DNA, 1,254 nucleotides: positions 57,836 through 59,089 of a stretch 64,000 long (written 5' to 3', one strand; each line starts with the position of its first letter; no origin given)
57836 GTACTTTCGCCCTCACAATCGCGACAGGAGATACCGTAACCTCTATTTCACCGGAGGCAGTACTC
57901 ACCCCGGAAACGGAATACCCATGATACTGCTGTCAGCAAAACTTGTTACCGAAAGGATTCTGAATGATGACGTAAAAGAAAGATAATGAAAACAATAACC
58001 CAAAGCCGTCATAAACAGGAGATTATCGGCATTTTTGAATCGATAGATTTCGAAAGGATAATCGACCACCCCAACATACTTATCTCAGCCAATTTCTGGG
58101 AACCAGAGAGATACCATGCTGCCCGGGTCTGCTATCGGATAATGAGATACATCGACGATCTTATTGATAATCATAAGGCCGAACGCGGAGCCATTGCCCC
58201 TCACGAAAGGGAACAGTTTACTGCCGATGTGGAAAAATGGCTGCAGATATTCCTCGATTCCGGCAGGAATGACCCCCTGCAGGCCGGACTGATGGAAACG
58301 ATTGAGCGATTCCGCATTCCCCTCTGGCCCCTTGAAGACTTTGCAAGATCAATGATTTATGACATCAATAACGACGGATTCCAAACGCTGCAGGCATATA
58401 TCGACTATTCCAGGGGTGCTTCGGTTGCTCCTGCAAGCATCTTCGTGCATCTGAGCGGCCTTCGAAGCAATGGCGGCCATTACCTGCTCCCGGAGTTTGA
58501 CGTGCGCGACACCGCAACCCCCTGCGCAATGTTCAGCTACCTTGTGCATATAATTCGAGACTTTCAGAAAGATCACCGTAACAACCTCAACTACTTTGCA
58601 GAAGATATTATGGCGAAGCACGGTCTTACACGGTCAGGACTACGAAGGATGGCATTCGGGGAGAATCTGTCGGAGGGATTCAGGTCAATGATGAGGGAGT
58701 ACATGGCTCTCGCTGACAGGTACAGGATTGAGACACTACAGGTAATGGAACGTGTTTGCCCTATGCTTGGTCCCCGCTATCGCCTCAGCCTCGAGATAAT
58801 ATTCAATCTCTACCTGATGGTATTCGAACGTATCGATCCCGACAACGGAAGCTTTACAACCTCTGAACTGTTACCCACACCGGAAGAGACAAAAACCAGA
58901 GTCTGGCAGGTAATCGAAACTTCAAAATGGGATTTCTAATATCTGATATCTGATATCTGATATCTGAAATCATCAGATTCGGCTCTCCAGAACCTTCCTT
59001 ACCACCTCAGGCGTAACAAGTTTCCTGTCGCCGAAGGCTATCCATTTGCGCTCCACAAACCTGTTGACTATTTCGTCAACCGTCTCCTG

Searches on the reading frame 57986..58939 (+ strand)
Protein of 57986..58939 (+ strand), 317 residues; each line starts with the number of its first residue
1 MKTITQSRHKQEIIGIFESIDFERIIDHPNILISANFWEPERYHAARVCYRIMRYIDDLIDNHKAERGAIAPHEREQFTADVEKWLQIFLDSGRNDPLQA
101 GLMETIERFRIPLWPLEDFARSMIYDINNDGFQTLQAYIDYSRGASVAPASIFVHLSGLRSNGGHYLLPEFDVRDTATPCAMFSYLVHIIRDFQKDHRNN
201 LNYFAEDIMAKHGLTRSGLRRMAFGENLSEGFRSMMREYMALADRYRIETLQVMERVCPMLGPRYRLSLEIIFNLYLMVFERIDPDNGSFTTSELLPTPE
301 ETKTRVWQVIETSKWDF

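Call 25: find_encoding_contigs(protein=window:57986-58939:+, flank=600, max_places=10)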
Protein window:57986-58939:+ (317 aa): 13 contigs read that carry it; 5 places shown.
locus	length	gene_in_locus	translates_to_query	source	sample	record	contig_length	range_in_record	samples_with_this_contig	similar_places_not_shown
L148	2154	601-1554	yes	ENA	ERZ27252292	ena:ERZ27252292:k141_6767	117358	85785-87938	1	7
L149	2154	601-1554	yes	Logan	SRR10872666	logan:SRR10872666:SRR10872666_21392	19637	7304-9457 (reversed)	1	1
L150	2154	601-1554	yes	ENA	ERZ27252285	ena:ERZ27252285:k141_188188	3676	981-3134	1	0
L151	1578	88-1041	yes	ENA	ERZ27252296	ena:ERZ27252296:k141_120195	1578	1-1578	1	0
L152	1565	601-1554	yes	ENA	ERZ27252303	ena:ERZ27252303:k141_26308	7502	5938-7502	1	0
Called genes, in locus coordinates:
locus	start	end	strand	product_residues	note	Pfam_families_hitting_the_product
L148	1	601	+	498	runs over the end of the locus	PF01266:DAO (weak), PF01593:Amino_oxidase, PF03486:HI0933_like (faint), PF06100:MCRA (weak), PF07992:Pyr_redox_2 (faint), PF12831:FAD_oxidored (faint), PF13450:NAD_binding_8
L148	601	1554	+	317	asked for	PF00494:SQS_PSY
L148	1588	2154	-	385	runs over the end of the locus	PF00465:Fe-ADH, PF13685:Fe-ADH_2 (weak), PF25137:ADH_Fe_C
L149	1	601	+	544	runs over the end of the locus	PF03486:HI0933_like (faint), PF06100:MCRA (weak), PF07992:Pyr_redox_2 (faint), PF01266:DAO (weak), PF01593:Amino_oxidase, PF12831:FAD_oxidored (faint), PF13450:NAD_binding_8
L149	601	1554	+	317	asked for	PF00494:SQS_PSY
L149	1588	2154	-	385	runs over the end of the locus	PF00465:Fe-ADH, PF13685:Fe-ADH_2 (weak), PF25137:ADH_Fe_C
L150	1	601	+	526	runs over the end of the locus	?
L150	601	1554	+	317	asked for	PF00494:SQS_PSY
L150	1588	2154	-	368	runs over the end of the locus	?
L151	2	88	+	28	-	?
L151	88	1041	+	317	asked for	PF00494:SQS_PSY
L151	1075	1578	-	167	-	?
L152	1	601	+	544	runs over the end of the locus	PF03486:HI0933_like (faint), PF06100:MCRA (weak), PF07992:Pyr_redox_2 (faint), PF01266:DAO (weak), PF01593:Amino_oxidase, PF12831:FAD_oxidored (faint), PF13450:NAD_binding_8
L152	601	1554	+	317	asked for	PF00494:SQS_PSY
